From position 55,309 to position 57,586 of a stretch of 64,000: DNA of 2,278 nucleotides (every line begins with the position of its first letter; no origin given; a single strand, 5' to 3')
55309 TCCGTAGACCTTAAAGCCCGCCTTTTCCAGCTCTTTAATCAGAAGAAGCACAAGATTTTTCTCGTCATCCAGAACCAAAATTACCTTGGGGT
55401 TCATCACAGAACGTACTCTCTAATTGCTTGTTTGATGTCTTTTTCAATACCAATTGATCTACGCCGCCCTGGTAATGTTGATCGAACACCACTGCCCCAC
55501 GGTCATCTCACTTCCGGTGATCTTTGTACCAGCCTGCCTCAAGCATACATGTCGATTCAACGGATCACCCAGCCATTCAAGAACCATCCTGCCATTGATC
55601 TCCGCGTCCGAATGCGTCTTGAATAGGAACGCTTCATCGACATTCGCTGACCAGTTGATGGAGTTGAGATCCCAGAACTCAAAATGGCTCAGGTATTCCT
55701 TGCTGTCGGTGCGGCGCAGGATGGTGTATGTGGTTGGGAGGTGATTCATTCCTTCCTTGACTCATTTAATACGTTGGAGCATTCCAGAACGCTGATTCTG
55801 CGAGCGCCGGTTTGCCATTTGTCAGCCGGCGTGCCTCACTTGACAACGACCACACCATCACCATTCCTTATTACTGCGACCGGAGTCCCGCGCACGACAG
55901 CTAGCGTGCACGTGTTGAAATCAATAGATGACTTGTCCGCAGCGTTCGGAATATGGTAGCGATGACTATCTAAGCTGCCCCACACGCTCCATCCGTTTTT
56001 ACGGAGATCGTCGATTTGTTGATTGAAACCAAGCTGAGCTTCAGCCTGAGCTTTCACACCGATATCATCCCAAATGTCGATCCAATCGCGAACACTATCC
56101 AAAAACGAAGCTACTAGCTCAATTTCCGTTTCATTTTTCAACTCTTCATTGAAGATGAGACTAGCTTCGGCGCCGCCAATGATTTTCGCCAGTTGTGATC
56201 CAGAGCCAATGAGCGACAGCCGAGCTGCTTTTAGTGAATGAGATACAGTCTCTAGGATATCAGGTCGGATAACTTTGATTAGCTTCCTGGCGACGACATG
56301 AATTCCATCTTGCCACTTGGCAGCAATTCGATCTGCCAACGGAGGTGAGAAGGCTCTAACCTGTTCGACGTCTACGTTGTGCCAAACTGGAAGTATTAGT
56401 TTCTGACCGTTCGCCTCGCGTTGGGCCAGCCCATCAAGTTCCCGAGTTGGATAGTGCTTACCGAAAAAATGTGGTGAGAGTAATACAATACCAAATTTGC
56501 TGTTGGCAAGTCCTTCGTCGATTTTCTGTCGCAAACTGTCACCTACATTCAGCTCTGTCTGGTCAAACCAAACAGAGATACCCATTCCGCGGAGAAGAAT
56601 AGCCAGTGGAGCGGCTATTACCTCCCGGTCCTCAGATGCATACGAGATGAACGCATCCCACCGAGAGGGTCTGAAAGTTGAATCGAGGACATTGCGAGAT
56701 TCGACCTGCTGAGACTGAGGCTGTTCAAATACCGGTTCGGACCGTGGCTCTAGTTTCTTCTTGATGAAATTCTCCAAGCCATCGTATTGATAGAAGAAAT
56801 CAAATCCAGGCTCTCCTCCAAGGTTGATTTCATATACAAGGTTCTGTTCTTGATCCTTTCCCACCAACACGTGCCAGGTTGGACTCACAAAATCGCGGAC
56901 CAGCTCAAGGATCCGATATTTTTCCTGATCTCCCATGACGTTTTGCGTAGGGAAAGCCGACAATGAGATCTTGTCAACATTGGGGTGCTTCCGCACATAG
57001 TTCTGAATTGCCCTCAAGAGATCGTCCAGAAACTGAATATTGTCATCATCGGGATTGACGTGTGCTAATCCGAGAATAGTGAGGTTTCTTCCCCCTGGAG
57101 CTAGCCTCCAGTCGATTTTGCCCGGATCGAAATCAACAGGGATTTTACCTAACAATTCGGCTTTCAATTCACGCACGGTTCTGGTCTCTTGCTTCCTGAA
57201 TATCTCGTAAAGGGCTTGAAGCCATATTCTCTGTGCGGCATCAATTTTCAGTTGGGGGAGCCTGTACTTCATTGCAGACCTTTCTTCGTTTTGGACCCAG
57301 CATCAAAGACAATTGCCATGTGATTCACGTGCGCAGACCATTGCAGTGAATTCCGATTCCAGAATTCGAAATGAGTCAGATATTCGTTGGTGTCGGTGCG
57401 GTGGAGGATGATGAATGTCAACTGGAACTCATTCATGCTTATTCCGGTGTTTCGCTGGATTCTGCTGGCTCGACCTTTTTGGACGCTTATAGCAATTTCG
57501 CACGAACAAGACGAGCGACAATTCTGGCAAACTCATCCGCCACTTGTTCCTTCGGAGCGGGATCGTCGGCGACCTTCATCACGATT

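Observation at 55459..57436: Two paralogous small ORFs bracket the TIR gene; one is unannotated and translationally coupled to it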

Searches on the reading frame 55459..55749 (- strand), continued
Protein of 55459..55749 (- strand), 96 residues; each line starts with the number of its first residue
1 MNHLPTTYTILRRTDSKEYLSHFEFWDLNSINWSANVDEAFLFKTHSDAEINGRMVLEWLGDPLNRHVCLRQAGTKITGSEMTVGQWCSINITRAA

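Call 64: find_encoding_contigs(protein=P0023, flank=8000, max_places=3)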
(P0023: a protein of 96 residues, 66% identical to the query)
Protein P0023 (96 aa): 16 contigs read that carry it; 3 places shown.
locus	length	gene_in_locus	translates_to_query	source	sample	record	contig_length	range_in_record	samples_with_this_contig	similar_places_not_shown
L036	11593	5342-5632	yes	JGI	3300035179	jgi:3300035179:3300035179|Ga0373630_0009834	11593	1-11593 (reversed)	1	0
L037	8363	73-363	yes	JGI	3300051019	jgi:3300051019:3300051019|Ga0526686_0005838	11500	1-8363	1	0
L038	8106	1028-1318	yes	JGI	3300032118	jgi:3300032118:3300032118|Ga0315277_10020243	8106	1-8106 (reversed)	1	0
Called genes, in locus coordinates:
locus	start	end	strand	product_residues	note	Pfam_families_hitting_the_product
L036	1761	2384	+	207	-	PF00127:Copper-bind (weak), PF18962:Por_Secre_tail (weak)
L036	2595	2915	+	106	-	-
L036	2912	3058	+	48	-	-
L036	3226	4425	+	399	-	PF01637:ATPase_2 (faint), PF00004:AAA (weak), PF13173:AAA_14, PF13401:AAA_22 (faint), PF13635:DUF4143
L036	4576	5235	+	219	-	-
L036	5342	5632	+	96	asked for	-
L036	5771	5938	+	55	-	-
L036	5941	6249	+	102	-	-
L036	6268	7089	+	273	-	PF12686:DUF3800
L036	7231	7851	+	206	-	PF02481:DNA_processg_A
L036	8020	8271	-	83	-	-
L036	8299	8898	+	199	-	PF13391:HNH_2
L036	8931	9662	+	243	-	PF01541:GIY-YIG (weak), PF11149:DUF2924, PF18755:RAMA, PF14267:DUF4357 (weak)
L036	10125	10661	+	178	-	-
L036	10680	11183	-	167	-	PF10546:P63C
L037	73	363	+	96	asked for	-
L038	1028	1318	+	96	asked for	-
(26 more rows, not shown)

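Call 67: predict_structure(alignment_id=A6)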
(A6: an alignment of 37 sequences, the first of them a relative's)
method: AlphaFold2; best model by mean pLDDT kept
length: 96 residues; sequences in the alignment: 37
mean_pLDDT: 90.9   pTM: 0.81
mean pLDDT of the five models: 90.9, 90.6, 90.2, 90.0, 89.6
residues with pLDDT >= 90: 74; 70-90: 14; 50-70: 6; < 50: 2
segments of 3 or more residues with pLDDT < 50: none
pLDDT, mean of each block of 10 residues (from residue 1): 76 97 91 96 94 94 95 92 94 72
secondary structure, 60 per line:
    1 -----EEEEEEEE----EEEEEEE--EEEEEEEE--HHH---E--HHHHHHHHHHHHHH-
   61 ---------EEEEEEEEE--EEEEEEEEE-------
elements in order: E6-13 E18-24 E27-34 H46-59 E70-78 E81-89
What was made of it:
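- P55 keeps only beta1-3 (call 67). P55 lacks more than half of the fold (call 67).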

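Call 70: fold_search(model_id=the predicted structure, library=pdb)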
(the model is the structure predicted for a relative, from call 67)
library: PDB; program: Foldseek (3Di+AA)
matches with E <= 10: 520; with E <= 0.001: 0
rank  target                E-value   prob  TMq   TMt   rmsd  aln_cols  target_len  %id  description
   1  2pvp_B                2.2e-01  0.41  0.36  0.13  11.5        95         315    9  Crystal structure of D-Alanine-D-Alanine Ligase from Helicobacter pylori (released 2008-04-01)
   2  1iow                  2.2e-01  0.30  0.34  0.12  13.9       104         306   12  COMPLEX OF Y216F D-ALA:D-ALA LIGASE WITH ADP AND A PHOSPHORYL PHOSPHINATE (released 1997-02-12)
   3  2pvp_A                2.3e-01  0.25  0.31  0.11  13.4       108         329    8  Crystal structure of D-Alanine-D-Alanine Ligase from Helicobacter pylori (released 2008-04-01)
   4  3r23_B                2.5e-01  0.25  0.34  0.12  15.2        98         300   15  Crystal Structure of D-alanine--D-Alanine Ligase from Bacillus anthracis (released 2011-03-30)
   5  1m6v_A                3.1e-01  0.25  0.32  0.04  12.2        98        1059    9  Crystal Structure of the G359F (small subunit) Point Mutant of Carbamoyl Phosphate Synthetase (released 2002-07-31)
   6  3r5x_B                3.5e-01  0.28  0.35  0.13  13.3        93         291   13  Crystal Structure of D-alanine--D-Alanine Ligase from Bacillus anthracis complexed with ATP (released 2011-04-06)
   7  1b6s_C                4.0e-01  0.20  0.31  0.11  11.8        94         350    8  STRUCTURE OF N5-CARBOXYAMINOIMIDAZOLE RIBONUCLEOTIDE SYNTHETASE (released 1999-11-30)
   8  3r23_A                4.2e-01  0.21  0.34  0.12  14.7        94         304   15  Crystal Structure of D-alanine--D-Alanine Ligase from Bacillus anthracis (released 2011-03-30)
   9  4ma0                  4.8e-01  0.21  0.30  0.09  11.3        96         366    7  The crystal structure of phosphoribosylaminoimidazole carboxylase ATPase subunit of Francisella tularensis subsp. tulare (released 2013-08-28)
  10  6u1h_C                4.8e-01  0.12  0.27  0.10  12.5        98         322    7  Thermus thermophilus D-alanine-D-alanine ligase in complex with ADP, phosphate, Mg2+ and K+ (released 2020-05-06)
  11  1c30_A                5.4e-01  0.21  0.35  0.04  11.7       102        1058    6  CRYSTAL STRUCTURE OF CARBAMOYL PHOSPHATE SYNTHETASE: SMALL SUBUNIT MUTATION C269S (released 1999-12-10)
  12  3r5x_A                5.4e-01  0.20  0.34  0.12  14.2        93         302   13  Crystal Structure of D-alanine--D-Alanine Ligase from Bacillus anthracis complexed with ATP (released 2011-04-06)
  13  1b6s_A                5.4e-01  0.16  0.31  0.11  12.3       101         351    8  STRUCTURE OF N5-CARBOXYAMINOIMIDAZOLE RIBONUCLEOTIDE SYNTHETASE (released 1999-11-30)
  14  4m9u                  5.7e-01  0.16  0.30  0.09  11.4        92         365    8  The crystal structure of phosphoribosylaminoimidazole carboxylase ATPase subunit of Francisella tularensis subsp. tulare (released 2013-08-28)
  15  6u1d_A                6.1e-01  0.20  0.34  0.11  12.6       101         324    7  Thermus thermophilus D-alanine-D-alanine ligase in complex with ATP, D-alanine-D-alanine, Mg2+ and Rb+ (released 2020-05-06)
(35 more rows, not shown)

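Call 72: search_protein_families(library=phrogs, proteins=[window:55459-55749:-], max_evalue=0.1)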
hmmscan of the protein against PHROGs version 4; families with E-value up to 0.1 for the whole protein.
window:55459-55749:- (96 aa): 0 families

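Call 74: fold_search(model_id=the predicted structure, library=viral)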
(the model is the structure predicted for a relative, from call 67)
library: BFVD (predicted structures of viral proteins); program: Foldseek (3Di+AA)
matches with E <= 10: 500; with E <= 0.001: 0
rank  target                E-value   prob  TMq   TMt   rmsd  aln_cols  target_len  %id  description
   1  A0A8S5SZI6            5.6e-03  1.00  0.51  0.50   6.2        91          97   19  Uncharacterized protein [Siphoviridae sp. ctPyh10]
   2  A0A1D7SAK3            9.7e-03  1.00  0.54  0.58   6.0        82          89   12  Uncharacterized protein [Synechococcus phage S-RIM8]
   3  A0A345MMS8            1.2e-02  1.00  0.49  0.56   4.0        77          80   12  (no name in the UniProt tables at hand)
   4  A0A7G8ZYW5            1.7e-02  1.00  0.51  0.56   3.9        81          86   20  Uncharacterized protein [Enterococcus phage iF6]
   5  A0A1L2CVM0            3.5e-02  0.99  0.57  0.45   4.0        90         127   19  Uncharacterized protein [Pectobacterium phage vB_PcaM_CBB]
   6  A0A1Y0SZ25            4.4e-02  0.75  0.36  0.18   7.0       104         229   16  Uncharacterized protein [Pseudomonas phage Phabio]
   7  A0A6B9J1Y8            4.7e-02  0.99  0.48  0.59   4.0        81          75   12  Uncharacterized protein [Rhizobium phage RL2RES]
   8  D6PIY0                4.7e-02  0.97  0.44  0.31   4.5        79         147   13  (no name in the UniProt tables at hand)
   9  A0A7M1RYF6            5.3e-02  1.00  0.53  0.67   3.4        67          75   19  Uncharacterized protein [uncultured phage cr3_1]
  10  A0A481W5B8            5.3e-02  0.80  0.43  0.34   6.9       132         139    9  Uncharacterized protein [Pseudomonas phage Psa21]
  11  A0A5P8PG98            6.0e-02  0.99  0.51  0.65   3.6        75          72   16  (no name in the UniProt tables at hand)
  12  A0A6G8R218            6.0e-02  0.51  0.35  0.35   9.9       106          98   14  Uncharacterized protein [Streptomyces phage Wakanda]
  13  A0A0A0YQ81            6.4e-02  0.96  0.45  0.61   4.6        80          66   15  Uncharacterized protein [Citrobacter phage Moon]
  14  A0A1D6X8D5            6.8e-02  0.99  0.54  0.70   3.5        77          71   13  Uncharacterized protein [Bacillus phage PBC4]
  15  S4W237                7.7e-02  0.97  0.50  0.50   5.7        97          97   12  Uncharacterized protein [Pandoravirus salinus]
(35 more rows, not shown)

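Call 81: find_encoding_contigs(protein=P0176, flank=5000, max_places=2)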
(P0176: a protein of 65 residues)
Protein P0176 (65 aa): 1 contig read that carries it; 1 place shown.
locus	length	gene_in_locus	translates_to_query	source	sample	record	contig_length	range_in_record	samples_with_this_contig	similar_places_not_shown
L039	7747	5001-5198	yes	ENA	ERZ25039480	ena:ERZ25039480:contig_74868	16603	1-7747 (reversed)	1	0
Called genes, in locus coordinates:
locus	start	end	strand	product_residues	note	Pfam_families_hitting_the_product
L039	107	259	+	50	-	-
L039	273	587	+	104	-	-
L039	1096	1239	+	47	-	-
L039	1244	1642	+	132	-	-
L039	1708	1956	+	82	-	-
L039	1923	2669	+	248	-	-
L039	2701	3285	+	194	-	-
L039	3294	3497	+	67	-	-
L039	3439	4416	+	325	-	-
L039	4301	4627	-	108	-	-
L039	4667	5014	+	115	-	PF11074:DUF2779 (weak)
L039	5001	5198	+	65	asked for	-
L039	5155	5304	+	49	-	-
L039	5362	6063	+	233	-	-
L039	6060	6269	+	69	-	PF00515:TPR_1 (faint), PF07719:TPR_2 (faint), PF13414:TPR_11 (faint)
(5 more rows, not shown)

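Call 82: find_encoding_contigs(protein=P0177, flank=5000, max_places=2)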
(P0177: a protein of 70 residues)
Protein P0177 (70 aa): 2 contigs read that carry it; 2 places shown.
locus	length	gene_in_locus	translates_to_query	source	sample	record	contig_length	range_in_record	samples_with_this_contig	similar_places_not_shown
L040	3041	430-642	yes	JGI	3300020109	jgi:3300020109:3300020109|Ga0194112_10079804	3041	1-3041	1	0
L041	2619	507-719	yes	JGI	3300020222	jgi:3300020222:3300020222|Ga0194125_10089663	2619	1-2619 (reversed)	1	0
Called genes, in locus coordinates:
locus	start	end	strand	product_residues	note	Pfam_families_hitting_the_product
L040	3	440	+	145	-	?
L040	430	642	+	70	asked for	-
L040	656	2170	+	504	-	PF04471:Mrr_cat (faint)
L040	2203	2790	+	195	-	-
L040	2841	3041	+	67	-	?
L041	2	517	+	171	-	?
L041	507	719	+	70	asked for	-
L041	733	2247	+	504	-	PF04471:Mrr_cat (faint)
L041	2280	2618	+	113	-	?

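Call 84: search_protein_families(library=pfam, proteins=[L017:7078-7587:+, L017:7602-8033:+, L030:6289-8004:+, L040:656-2170:+, L001:8410-8997:+, L001:12224-12685:+, L017:2525-4567:+, L002:7086-7559:+], max_evalue=0.01)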
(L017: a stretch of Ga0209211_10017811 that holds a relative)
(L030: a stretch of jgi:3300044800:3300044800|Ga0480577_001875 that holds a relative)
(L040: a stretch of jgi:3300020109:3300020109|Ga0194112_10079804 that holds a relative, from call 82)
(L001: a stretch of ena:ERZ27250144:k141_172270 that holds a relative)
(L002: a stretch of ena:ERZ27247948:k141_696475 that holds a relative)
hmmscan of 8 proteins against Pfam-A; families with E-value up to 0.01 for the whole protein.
L017:7078-7587:+ (169 aa): 2 families
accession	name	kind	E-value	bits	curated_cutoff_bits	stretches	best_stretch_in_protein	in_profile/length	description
PF08937.16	ThsB_TIR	-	1e-21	77.6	21.2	1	39-133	1-98/100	Thoeris protein ThsB, TIR-like domain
PF13676.11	TIR_2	-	3.5e-07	31.2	28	1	38-120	1-77/122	TIR domain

L017:7602-8033:+ (143 aa): 2 families
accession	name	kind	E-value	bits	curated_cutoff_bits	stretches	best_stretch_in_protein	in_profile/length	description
PF14015.11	DUF4231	-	1.7e-25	89.9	24.7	1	14-109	2-96/103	Protein of unknown function (DUF4231)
PF18181.6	SLATT_1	-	6.9e-10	39.5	26.3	1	6-132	1-122/122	SMODS and SLOG-associating 2TM effector domain 1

L030:6289-8004:+ (571 aa): 0 families

L040:656-2170:+ (504 aa): 1 family
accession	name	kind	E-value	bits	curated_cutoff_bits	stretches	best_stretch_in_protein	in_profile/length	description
PF04471.18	Mrr_cat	-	1.5e-05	25.6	21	1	22-137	3-98/115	Restriction endonuclease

L001:8410-8997:+ (195 aa): 0 families

L001:12224-12685:+ (153 aa): 0 families

L017:2525-4567:+ (680 aa): 0 families

L002:7086-7559:+ (157 aa): 0 families
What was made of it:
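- In L017 a different TIR gene (ThsB_TIR, followed by a SLATT gene) lies just upstream of P96 (call 84). One other locus (L017) has an unrelated ThsB_TIR gene two genes upstream of P96 (call 84).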

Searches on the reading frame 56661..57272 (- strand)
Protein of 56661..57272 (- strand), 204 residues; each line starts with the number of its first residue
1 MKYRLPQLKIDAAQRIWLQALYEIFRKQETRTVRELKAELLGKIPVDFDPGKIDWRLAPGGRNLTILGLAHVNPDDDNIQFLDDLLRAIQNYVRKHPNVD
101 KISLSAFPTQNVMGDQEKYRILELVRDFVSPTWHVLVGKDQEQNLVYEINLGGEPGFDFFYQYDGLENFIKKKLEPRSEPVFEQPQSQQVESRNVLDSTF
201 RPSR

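Call 45: find_homologous_proteins(query=window:56661-57272:-, max_evalue=0.01)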
Query seq(204 aa): 175 candidates shared short words with the query, none scored E <= 0.01.
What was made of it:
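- Tried and rejected: Homologues of the TIR478 N-terminal 204 aa. None were found (call 45).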

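Call 72: search_protein_families(library=phrogs, proteins=[window:56661-57272:-], max_evalue=0.1)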
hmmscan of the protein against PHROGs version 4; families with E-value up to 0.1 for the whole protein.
window:56661-57272:- (204 aa): 0 families

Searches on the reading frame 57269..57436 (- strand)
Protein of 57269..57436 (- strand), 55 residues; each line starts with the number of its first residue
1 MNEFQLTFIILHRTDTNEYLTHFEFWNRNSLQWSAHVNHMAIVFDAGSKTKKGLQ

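Call 7: search_protein_families(library=pfam, proteins=[window:57269-57436:-], max_evalue=0.01)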
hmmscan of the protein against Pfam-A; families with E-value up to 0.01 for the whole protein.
window:57269-57436:- (55 aa): 0 families

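Call 8: search_protein_families(library=padloc, proteins=[window:57269-57436:-], max_evalue=0.01)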
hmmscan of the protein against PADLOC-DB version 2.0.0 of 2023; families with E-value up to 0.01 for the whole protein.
window:57269-57436:- (55 aa): 0 families

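Call 9: search_protein_families(library=ncbifam, proteins=[window:57269-57436:-], max_evalue=0.01)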
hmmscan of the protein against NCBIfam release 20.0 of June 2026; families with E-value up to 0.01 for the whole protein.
window:57269-57436:- (55 aa): 0 families

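Call 16: find_related_loci(query=A2, collection=genome_contigs, flank=10000)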
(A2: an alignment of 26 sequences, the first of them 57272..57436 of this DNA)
Query A2 (55 aa) in genome_contigs; peptide patterns used: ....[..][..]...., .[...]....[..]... (x = any residue, [..] = any of these).
14 stretches matched a pattern; 3 encode a relative of the query (tblastn E <= 1e-3); 3 distinct loci.
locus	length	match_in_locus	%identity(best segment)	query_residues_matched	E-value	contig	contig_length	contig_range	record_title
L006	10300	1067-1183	72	1-39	7e-16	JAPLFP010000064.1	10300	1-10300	MAG: Ignavibacteriales bacterium isolate LacPavin_0920_SED5_MAG_52_10 LacPavin_0920_SED5_scaffold_459769, whole genome s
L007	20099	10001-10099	45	7-39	2e-7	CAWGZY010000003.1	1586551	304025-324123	MAG: uncultured Bacteroidetes bacterium isolate MFD01689.bin.1.50 genome assembly, contig: contig_30680, whole genome sh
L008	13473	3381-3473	45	7-37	8e-6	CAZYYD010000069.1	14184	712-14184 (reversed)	MAG TPA_asm: uncultured Ignavibacteriaceae bacterium isolate SRP178699_co1_24 genome assembly, contig: NODE_5617_length_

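Call 50: list_cluster_members(proteins=[window:57272-57436:-, P0048, P0001])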
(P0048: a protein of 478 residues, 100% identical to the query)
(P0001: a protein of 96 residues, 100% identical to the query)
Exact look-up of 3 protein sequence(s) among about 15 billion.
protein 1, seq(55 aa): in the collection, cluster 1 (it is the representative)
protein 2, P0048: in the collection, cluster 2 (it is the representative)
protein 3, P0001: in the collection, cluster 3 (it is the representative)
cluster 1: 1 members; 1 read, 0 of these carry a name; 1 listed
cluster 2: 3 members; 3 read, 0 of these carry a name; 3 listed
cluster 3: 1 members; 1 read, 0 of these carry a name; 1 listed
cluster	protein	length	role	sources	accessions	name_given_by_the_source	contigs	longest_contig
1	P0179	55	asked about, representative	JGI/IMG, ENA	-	-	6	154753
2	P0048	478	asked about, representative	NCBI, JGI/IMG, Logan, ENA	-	-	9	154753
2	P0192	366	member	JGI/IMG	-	-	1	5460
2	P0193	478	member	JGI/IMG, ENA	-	-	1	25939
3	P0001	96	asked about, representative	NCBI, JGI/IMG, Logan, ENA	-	-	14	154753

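Call 51: find_encoding_contigs(protein=P0193, flank=6000, max_places=3)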
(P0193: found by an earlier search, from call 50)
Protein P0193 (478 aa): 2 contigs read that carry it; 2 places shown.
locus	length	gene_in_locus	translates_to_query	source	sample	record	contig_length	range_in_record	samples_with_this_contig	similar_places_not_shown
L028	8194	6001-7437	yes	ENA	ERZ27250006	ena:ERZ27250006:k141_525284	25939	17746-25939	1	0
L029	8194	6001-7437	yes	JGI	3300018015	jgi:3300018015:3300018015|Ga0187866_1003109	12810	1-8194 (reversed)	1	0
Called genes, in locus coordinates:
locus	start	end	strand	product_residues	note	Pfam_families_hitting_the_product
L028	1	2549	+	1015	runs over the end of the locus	PF04313:HSDR_N (weak), PF13588:HSDR_N_2 (faint), PF02384:N6_Mtase, PF20473:MmeI_Mtase, PF07669:Eco57I, PF12950:TaqI_C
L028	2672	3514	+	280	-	-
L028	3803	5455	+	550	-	PF13181:TPR_8 (faint), PF18733:HEPN_LA2681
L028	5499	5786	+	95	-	-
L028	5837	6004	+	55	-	-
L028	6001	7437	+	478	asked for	PF01582:TIR (weak), PF13676:TIR_2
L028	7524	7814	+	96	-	-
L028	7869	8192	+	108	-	?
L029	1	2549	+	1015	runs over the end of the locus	PF04313:HSDR_N (weak), PF13588:HSDR_N_2 (faint), PF02384:N6_Mtase, PF20473:MmeI_Mtase, PF07669:Eco57I, PF12950:TaqI_C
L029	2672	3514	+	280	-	-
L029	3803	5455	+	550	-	PF13181:TPR_8 (faint), PF18733:HEPN_LA2681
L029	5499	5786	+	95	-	-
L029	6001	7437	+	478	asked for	PF01582:TIR (weak), PF13676:TIR_2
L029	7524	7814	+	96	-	-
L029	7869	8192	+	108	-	?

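Call 84: search_protein_families(library=pfam, proteins=[L006:5114-5623:+, L006:1449-1955:+], max_evalue=0.01)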
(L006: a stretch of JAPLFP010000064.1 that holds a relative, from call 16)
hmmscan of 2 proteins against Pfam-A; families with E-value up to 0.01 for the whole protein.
L006:5114-5623:+ (169 aa): 0 families

L006:1449-1955:+ (168 aa): 0 families
